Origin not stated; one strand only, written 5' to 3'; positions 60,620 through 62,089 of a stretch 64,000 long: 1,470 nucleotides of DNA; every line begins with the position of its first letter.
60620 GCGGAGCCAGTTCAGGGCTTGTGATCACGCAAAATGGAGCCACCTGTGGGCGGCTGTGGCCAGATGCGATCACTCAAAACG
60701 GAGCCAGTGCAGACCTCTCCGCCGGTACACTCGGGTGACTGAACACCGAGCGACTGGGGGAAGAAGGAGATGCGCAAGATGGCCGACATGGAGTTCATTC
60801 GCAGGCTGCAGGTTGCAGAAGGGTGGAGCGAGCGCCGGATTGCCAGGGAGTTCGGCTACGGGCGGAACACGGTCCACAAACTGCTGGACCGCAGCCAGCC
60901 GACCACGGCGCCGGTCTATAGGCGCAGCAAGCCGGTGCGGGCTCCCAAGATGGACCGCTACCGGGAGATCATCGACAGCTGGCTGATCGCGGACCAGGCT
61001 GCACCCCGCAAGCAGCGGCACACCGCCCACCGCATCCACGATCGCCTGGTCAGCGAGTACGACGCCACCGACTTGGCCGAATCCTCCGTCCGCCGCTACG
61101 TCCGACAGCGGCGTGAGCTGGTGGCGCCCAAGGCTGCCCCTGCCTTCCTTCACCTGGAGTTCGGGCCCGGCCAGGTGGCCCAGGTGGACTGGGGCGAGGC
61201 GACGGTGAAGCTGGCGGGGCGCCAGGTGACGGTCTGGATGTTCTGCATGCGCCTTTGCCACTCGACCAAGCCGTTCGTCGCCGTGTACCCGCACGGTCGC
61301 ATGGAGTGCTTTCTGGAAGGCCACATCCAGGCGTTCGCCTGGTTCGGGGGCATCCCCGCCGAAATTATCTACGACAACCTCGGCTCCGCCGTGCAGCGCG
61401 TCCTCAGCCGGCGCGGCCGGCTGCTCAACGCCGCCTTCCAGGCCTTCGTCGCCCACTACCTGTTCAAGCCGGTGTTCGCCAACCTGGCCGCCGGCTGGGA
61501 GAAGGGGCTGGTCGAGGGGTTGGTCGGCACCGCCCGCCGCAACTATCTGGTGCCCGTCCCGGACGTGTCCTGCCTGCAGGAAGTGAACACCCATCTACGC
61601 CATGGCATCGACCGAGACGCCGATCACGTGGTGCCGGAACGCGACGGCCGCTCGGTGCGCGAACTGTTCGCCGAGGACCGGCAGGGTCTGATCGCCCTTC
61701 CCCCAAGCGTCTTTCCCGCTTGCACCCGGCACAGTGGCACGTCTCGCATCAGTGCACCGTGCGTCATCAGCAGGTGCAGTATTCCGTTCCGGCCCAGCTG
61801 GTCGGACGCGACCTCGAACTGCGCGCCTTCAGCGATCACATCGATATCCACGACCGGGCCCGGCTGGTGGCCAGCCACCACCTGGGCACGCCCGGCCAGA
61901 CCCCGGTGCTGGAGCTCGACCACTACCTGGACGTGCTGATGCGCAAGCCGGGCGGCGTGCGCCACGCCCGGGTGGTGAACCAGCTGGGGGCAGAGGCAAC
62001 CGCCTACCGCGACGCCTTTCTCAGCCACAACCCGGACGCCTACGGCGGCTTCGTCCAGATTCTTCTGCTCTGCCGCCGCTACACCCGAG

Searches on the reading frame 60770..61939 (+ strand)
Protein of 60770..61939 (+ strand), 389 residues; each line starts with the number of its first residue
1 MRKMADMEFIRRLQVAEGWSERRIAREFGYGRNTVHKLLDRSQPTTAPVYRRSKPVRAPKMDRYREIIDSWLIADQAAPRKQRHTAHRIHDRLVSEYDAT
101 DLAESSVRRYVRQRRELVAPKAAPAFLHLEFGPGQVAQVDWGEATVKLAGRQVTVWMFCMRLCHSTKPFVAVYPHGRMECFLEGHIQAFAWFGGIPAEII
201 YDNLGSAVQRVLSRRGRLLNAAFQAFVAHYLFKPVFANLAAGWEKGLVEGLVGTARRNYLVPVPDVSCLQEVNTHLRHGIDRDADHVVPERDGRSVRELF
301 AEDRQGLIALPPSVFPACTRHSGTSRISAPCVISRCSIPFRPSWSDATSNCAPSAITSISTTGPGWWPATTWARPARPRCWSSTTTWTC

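Call 56: search_protein_families(library=pfam, proteins=[window:60770-61939:+], max_evalue=0.001)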
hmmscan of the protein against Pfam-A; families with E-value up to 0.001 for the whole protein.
window:60770-61939:+ (389 aa): 1 family
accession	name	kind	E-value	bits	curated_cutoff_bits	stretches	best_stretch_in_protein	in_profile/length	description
PF13384.12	HTH_23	-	0.00025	21.2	24.6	1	14-41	13-40/50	Homeodomain-like domain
